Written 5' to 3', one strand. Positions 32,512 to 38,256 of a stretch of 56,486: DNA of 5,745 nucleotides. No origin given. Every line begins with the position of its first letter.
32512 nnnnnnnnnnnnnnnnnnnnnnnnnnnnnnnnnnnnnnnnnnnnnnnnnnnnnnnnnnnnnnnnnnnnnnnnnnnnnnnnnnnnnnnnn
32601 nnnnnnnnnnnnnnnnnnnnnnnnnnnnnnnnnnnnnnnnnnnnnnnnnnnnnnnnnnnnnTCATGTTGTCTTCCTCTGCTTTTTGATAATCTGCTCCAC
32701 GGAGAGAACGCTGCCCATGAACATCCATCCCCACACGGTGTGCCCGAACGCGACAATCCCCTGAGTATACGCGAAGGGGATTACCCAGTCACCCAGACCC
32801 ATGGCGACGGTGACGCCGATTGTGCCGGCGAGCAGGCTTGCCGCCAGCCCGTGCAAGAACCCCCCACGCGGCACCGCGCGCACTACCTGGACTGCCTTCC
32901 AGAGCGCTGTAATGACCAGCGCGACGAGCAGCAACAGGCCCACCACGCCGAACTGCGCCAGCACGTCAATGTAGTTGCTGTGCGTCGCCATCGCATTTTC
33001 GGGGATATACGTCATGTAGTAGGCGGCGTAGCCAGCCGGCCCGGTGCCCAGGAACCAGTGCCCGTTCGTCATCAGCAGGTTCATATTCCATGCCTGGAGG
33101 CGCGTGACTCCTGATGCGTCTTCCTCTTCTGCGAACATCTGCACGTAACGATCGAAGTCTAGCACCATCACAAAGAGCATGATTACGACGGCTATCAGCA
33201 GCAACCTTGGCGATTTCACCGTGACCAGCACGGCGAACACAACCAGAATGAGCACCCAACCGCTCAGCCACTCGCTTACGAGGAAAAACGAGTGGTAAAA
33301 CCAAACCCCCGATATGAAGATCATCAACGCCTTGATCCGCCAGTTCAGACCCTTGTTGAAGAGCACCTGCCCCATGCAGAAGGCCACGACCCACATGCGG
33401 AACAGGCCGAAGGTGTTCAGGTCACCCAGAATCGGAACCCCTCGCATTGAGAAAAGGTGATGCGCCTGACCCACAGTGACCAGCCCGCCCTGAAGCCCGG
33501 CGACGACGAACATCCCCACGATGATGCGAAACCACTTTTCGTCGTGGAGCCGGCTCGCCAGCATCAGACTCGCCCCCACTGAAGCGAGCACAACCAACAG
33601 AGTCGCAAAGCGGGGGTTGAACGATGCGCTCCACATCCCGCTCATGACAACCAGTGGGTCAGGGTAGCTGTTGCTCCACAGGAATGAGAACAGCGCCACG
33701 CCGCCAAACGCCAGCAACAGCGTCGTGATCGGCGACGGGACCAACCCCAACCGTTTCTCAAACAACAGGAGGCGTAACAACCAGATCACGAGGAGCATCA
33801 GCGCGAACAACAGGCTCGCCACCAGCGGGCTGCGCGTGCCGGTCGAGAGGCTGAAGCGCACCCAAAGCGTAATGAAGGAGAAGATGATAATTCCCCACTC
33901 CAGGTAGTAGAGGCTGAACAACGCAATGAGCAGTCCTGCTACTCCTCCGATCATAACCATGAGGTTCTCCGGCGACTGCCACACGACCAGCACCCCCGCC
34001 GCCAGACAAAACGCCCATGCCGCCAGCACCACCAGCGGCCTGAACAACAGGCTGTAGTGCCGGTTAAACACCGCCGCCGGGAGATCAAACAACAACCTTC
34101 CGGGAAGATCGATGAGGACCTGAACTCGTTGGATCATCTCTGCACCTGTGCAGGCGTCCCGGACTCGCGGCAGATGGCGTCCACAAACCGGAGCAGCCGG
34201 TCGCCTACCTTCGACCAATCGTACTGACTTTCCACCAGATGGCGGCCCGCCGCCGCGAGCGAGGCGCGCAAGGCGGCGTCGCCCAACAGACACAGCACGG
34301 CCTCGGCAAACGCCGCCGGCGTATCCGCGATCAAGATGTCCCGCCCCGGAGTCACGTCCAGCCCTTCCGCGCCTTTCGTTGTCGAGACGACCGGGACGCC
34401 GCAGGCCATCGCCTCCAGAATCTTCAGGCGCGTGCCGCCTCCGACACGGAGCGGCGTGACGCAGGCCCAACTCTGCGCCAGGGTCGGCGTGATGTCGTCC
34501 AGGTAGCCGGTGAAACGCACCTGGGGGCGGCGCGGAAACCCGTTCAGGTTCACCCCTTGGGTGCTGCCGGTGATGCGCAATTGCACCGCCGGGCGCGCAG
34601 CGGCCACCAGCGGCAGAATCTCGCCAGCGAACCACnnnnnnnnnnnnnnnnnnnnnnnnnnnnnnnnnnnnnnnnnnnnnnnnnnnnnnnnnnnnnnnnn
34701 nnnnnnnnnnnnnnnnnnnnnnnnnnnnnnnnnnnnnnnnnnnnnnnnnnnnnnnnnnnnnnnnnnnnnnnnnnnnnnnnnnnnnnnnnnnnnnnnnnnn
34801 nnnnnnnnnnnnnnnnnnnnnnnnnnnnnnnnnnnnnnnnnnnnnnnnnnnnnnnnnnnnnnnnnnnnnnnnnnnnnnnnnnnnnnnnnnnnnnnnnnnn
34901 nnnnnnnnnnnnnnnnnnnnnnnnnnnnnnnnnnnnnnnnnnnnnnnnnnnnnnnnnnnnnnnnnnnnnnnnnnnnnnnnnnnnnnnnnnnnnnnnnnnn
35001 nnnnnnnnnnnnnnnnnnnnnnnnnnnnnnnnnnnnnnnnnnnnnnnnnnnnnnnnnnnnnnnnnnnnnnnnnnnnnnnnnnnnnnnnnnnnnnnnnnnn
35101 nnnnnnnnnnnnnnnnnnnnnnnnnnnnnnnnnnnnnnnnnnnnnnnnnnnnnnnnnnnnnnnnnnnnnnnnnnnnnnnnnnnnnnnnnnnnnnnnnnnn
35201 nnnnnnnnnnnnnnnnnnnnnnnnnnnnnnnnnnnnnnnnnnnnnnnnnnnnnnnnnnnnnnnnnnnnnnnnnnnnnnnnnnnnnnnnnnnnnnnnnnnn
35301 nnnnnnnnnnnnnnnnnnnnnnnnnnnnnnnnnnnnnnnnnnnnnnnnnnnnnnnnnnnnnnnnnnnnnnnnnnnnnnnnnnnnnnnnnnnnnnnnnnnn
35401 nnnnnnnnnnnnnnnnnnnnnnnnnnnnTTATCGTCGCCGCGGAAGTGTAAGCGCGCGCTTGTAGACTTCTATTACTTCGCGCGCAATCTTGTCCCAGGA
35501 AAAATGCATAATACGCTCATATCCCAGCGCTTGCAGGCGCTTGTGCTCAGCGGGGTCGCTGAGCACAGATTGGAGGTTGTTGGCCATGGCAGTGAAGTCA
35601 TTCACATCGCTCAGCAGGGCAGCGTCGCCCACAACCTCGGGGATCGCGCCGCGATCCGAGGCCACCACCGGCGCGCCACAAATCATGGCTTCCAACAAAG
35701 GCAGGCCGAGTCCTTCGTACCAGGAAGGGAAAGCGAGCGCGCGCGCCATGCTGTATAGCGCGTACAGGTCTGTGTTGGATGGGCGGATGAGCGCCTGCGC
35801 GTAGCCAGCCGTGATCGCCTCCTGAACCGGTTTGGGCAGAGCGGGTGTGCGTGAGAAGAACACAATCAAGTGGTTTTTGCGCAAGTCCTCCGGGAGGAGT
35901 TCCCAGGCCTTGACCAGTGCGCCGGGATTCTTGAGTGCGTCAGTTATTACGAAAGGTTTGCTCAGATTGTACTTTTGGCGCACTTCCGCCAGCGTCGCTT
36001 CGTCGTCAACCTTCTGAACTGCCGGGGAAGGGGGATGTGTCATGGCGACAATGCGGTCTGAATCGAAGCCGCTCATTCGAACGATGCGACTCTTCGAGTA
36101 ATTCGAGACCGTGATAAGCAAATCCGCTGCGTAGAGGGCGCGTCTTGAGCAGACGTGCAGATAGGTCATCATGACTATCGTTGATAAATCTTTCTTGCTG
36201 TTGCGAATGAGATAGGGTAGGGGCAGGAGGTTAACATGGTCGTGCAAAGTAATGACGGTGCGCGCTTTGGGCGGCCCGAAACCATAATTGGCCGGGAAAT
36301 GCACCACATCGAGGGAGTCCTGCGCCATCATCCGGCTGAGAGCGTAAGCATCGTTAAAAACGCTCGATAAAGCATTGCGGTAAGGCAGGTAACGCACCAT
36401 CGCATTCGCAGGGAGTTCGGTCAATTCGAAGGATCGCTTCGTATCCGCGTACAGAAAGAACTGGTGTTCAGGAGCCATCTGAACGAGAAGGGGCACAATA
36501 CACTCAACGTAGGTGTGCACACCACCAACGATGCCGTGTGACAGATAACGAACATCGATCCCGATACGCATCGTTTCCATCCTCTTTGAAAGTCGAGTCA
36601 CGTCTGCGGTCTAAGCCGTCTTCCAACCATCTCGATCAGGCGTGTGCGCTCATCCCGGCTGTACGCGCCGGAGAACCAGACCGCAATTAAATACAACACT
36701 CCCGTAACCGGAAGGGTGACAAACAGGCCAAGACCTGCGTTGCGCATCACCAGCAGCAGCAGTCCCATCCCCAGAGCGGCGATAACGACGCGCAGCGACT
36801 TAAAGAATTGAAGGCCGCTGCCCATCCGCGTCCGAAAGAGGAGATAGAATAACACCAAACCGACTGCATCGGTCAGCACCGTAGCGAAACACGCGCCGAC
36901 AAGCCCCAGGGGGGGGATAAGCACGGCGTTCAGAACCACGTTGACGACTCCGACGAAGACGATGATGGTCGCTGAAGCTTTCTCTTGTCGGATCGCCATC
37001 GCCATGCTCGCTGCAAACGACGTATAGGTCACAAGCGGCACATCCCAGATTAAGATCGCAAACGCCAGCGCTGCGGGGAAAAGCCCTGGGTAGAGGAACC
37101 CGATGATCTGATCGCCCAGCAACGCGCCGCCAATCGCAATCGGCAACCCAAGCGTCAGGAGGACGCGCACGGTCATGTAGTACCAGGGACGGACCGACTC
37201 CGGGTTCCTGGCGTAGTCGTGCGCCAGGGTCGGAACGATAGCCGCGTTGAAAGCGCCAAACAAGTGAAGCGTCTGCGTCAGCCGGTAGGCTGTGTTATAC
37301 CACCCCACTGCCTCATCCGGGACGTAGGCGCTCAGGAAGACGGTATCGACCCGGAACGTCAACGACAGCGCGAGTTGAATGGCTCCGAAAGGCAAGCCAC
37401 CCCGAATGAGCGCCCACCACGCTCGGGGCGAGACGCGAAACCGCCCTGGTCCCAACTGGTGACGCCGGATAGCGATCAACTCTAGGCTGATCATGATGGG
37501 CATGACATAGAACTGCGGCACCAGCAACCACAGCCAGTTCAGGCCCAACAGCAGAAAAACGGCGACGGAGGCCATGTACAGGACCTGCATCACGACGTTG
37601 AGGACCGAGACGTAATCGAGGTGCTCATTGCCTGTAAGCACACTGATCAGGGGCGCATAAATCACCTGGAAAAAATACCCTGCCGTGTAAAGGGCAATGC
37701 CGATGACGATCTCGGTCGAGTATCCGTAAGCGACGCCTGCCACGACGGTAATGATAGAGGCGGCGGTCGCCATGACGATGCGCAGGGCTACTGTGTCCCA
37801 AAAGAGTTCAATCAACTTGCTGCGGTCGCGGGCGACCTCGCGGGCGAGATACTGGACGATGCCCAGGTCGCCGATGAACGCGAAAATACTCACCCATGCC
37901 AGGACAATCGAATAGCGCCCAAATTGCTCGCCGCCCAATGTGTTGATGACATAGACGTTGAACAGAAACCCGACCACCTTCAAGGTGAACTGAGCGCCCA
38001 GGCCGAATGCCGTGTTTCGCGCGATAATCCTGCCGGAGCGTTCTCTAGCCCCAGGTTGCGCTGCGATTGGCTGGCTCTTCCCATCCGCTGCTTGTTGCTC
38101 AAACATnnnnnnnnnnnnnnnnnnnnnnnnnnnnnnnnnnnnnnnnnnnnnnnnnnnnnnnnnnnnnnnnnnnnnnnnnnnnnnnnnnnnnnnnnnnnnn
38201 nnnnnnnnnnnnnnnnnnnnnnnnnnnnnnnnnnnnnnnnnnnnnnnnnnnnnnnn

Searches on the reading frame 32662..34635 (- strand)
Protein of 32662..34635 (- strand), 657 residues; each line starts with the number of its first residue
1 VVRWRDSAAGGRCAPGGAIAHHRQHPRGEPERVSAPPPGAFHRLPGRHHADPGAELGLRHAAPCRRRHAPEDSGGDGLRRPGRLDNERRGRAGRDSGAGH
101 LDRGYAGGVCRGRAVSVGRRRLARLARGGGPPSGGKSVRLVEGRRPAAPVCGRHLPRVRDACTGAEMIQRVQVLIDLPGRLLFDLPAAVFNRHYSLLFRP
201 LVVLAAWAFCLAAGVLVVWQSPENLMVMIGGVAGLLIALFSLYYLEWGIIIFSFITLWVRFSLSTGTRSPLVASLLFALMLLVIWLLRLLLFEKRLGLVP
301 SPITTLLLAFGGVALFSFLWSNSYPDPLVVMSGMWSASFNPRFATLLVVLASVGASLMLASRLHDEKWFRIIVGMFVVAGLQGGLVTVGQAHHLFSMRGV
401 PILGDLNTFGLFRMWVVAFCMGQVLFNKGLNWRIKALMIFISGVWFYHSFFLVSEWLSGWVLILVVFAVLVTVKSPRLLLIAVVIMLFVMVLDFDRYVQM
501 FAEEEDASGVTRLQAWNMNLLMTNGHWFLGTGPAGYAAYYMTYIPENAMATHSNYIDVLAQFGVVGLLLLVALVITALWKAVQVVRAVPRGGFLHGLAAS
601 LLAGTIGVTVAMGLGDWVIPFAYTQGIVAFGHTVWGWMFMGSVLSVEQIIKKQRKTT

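Call 47: search_protein_families(library=pfam, proteins=[window:32662-34635:-], max_evalue=0.00001)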
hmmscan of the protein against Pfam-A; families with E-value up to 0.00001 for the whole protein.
window:32662-34635:- (657 aa): 1 family
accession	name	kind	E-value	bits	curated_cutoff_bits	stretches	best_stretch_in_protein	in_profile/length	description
PF04932.20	Wzy_C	-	7.8e-14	52.1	31.7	1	456-571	15-149/149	O-Antigen ligase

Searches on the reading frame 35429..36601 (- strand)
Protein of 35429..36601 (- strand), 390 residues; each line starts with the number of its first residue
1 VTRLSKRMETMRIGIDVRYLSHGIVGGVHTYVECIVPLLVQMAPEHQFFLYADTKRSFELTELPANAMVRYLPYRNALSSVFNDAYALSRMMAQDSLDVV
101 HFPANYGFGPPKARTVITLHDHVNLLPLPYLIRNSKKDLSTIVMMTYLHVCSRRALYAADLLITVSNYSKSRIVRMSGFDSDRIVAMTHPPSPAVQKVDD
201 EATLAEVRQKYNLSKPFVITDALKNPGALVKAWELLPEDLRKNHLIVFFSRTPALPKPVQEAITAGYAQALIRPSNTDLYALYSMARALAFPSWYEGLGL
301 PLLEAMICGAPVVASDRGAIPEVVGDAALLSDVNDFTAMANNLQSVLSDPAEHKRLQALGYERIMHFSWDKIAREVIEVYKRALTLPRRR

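Call 47: search_protein_families(library=pfam, proteins=[window:35429-36601:-], max_evalue=0.00001)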
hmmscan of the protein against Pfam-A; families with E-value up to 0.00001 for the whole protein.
window:35429-36601:- (390 aa): 3 families
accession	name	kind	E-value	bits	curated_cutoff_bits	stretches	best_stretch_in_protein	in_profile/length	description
PF00534.26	Glycos_transf_1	-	1e-19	71.2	26.4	1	224-360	28-169/172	Glycosyl transferases group 1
PF13692.12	Glyco_trans_1_4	-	2.5e-18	67.2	27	1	224-349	15-142/142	Glycosyl transferases group 1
PF13439.12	Glyco_transf_4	-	7.5e-09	36.3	28.5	1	25-185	1-160/170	Glycosyltransferase Family 4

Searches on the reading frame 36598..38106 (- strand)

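Call 47: search_protein_families(library=pfam, proteins=[window:36598-38106:-], max_evalue=0.00001)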
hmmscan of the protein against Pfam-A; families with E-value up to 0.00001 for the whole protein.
window:36598-38106:- (502 aa): 3 families
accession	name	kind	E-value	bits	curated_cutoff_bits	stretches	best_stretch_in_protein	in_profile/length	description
PF01943.22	Polysacc_synt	-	6.5e-27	95.1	28.2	1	29-295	2-271/274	Polysaccharide biosynthesis protein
PF13440.11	Polysacc_synt_3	-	1.6e-11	44.5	23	1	58-339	7-284/293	Polysaccharide biosynthesis protein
PF03023.19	MurJ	-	1.5e-09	37.5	27.4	1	248-460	214-431/451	Lipid II flippase MurJ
